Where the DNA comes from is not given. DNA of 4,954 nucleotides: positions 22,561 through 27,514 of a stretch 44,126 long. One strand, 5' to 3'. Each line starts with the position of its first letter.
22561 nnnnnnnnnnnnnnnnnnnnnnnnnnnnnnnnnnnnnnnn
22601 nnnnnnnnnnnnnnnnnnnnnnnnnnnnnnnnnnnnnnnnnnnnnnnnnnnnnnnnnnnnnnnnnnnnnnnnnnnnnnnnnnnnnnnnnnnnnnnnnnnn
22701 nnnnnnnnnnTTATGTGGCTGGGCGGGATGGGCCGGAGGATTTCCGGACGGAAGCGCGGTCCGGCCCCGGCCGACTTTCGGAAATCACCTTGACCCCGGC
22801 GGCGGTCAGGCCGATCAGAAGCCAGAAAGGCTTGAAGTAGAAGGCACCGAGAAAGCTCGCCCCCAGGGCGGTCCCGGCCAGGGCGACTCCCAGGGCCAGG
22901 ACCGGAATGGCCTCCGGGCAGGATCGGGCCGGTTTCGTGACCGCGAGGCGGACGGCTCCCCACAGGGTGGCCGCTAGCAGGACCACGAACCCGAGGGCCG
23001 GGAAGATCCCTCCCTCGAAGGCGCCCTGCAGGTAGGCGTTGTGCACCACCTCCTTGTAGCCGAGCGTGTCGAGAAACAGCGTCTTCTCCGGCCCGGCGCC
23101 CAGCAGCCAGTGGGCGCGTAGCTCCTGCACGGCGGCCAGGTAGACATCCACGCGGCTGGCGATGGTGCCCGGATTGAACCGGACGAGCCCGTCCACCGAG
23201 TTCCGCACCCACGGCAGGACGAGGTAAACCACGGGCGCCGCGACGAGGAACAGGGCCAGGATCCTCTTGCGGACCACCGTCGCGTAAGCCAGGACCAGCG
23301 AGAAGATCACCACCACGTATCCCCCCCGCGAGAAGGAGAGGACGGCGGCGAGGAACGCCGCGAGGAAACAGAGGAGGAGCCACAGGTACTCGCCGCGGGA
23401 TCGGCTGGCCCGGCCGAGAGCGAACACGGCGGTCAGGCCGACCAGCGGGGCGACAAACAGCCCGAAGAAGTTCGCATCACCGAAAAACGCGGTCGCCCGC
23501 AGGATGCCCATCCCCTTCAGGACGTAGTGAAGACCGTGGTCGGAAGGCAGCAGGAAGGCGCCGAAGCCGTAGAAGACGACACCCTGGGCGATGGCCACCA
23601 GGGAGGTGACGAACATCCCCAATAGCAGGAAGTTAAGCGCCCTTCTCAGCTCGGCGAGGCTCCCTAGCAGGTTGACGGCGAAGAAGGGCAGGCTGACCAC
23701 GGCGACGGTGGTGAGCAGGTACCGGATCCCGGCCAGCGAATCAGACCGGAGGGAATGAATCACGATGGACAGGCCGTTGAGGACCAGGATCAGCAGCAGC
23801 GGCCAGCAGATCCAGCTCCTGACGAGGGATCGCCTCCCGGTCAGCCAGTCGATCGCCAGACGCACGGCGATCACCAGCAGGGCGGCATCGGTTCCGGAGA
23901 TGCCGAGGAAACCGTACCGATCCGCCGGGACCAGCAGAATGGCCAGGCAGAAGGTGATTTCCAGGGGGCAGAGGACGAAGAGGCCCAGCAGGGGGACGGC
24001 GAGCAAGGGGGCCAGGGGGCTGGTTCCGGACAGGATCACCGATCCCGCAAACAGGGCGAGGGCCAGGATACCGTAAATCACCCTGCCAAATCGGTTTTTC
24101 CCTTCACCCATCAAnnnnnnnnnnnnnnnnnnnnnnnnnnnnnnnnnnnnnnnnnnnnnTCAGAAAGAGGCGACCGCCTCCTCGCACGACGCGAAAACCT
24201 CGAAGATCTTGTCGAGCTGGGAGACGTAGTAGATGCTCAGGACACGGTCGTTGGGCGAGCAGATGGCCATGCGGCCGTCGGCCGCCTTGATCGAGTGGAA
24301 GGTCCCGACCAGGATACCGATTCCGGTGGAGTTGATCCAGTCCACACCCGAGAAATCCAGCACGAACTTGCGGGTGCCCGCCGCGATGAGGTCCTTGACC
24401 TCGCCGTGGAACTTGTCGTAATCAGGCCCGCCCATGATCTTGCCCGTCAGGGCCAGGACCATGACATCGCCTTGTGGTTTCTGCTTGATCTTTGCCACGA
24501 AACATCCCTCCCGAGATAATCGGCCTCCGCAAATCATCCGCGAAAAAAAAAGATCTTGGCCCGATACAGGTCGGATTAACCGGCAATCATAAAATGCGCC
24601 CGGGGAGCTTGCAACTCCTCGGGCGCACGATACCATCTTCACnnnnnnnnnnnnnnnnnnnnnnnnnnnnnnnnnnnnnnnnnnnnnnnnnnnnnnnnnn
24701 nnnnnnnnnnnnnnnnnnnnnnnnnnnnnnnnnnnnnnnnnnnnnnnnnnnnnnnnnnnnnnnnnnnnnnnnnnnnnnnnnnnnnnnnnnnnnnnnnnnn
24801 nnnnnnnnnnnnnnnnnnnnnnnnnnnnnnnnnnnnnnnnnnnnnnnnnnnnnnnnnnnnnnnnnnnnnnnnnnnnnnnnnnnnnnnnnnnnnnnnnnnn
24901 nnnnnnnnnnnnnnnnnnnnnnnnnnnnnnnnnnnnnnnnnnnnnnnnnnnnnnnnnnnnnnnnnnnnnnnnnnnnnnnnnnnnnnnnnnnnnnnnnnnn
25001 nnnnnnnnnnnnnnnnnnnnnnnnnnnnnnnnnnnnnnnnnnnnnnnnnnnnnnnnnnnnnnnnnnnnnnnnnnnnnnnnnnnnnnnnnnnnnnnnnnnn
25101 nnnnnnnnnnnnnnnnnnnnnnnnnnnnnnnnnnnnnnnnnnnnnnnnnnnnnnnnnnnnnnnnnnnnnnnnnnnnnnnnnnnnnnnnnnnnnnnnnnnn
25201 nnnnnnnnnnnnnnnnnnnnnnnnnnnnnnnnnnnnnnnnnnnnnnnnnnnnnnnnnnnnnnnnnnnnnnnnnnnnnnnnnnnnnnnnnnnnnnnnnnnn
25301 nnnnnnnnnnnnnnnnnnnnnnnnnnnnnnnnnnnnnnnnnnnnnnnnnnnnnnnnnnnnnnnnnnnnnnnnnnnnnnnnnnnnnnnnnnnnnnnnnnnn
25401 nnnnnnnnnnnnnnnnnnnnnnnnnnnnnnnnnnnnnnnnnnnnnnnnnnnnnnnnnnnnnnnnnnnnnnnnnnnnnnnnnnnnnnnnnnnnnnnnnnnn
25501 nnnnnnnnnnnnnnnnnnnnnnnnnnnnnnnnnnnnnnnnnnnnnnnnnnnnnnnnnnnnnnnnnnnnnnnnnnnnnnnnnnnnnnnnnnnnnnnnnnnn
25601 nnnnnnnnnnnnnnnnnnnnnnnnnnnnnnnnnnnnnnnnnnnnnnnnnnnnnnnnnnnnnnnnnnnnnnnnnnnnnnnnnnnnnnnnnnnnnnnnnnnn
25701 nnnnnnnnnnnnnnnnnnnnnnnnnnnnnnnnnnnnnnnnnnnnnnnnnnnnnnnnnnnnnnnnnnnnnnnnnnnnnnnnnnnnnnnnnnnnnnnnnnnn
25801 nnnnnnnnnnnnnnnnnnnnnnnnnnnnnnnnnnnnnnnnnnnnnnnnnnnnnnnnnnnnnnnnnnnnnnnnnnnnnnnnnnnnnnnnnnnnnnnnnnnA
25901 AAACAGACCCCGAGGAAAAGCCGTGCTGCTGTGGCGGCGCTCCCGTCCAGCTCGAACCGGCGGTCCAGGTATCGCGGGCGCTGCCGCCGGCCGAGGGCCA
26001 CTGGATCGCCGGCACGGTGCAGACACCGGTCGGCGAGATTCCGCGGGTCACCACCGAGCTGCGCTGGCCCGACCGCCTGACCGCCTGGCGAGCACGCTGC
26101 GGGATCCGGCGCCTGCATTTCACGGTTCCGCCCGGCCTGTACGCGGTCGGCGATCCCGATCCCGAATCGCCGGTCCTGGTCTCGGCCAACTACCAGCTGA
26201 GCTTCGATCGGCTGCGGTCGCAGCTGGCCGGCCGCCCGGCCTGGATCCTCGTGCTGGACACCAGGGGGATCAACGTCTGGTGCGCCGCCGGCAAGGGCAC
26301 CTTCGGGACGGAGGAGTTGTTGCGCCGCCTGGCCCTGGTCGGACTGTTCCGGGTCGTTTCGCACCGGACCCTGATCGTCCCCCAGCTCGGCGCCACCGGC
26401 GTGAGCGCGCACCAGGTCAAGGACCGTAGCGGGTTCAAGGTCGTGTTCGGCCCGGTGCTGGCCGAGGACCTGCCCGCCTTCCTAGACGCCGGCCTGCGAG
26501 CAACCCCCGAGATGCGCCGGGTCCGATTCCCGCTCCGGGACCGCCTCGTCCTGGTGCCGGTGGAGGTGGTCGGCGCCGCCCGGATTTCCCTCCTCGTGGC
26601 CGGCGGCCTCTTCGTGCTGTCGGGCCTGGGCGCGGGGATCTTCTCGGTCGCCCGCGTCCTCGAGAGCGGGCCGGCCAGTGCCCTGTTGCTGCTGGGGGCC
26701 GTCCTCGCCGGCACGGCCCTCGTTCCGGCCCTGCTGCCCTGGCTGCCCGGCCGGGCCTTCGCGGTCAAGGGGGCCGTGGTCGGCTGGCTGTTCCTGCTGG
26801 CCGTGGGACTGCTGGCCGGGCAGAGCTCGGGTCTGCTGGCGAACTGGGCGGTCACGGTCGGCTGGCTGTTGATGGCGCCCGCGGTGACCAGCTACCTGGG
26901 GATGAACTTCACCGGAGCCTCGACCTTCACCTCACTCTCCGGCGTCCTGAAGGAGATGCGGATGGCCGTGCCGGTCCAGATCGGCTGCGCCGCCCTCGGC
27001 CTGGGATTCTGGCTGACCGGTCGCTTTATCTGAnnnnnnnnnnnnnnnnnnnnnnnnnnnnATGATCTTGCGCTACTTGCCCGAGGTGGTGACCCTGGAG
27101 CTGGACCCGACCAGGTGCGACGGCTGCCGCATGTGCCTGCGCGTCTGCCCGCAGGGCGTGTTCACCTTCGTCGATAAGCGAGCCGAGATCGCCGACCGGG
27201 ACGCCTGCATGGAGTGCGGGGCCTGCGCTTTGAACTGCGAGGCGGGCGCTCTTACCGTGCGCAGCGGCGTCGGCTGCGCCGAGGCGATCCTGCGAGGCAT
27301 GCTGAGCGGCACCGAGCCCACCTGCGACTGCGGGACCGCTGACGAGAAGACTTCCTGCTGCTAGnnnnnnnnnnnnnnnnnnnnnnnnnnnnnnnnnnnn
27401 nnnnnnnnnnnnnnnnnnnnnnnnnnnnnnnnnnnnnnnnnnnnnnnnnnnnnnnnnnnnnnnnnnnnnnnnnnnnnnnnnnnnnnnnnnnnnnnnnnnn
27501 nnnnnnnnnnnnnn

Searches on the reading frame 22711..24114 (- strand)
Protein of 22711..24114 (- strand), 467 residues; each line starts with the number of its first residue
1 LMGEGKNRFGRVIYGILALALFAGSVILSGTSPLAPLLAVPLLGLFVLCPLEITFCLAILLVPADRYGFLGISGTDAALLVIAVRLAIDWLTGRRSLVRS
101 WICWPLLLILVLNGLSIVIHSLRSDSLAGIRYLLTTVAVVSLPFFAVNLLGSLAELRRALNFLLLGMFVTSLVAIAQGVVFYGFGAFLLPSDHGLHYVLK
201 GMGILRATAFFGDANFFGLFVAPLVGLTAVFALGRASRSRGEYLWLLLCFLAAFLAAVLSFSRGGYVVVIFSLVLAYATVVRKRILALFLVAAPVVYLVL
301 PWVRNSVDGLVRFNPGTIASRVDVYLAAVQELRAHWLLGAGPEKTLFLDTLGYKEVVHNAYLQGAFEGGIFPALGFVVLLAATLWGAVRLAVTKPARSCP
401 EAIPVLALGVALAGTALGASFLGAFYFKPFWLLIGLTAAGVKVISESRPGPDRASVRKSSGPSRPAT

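Call 30: search_protein_families(library=pfam, proteins=[window:22711-24114:-], max_evalue=0.01)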
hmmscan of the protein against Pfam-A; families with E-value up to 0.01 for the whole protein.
window:22711-24114:- (467 aa): 1 family
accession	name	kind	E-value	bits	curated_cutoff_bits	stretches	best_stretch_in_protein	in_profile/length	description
PF04932.20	Wzy_C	-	1.9e-14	54.1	31.7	1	249-377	2-149/149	O-Antigen ligase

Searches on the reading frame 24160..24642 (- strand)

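Call 30: search_protein_families(library=pfam, proteins=[window:24160-24642:-], max_evalue=0.01)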
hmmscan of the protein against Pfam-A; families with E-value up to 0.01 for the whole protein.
window:24160-24642:- (160 aa): 2 families
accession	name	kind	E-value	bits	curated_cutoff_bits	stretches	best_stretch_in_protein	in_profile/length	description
PF01740.26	STAS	-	5.6e-15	55.5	22.6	1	57-156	7-106/106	STAS domain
PF13466.11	STAS_2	-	0.00018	22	29.2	1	76-139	13-75/80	STAS domain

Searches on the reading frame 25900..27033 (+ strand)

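Call 31: search_protein_families(library=pfam, proteins=[window:25900-27033:+], max_evalue=0.01)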
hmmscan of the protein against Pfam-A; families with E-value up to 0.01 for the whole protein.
window:25900-27033:+ (377 aa): 1 family
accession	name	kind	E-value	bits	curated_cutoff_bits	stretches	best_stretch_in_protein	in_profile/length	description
PF03599.22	CdhD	-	1e-10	41.4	24.8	1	76-191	268-383/387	CO dehydrogenase/acetyl-CoA synthase delta subunit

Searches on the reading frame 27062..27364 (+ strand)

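Call 59: search_protein_families(library=pfam, proteins=[window:27062-27364:+], max_evalue=0.001)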
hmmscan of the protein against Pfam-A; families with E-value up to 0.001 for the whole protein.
window:27062-27364:+ (100 aa): 10 families
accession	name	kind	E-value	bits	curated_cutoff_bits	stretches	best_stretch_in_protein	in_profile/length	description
PF00037.32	Fer4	-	5.3e-11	42.3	21.1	2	14-34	3-23/24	4Fe-4S binding domain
PF12837.12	Fer4_6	-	3.2e-09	36.7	25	1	15-33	5-23/24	4Fe-4S binding domain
PF13237.11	Fer4_10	-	1.3e-08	35.1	25.5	1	13-59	3-52/53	4Fe-4S dicluster domain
PF13187.11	Fer4_9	-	4e-08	33.6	27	1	18-63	1-51/52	4Fe-4S dicluster domain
PF12838.12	Fer4_7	-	9.5e-08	32.8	27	1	18-63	1-52/52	4Fe-4S dicluster domain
PF14697.11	Fer4_21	-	5.3e-06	26.9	35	0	14-30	36-52/59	4Fe-4S dicluster domain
PF12797.12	Fer4_2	-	1.9e-05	24.7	24.5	0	14-30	5-21/22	4Fe-4S binding domain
PF12800.12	Fer4_4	-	0.00012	22.5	24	0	16-32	1-17/17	4Fe-4S binding domain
PF13183.11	Fer4_8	-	0.00015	22.7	27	0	16-33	51-68/68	4Fe-4S dicluster domain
PF13484.11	Fer4_16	-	0.00028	22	30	0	18-37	1-20/66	4Fe-4S double cluster binding domain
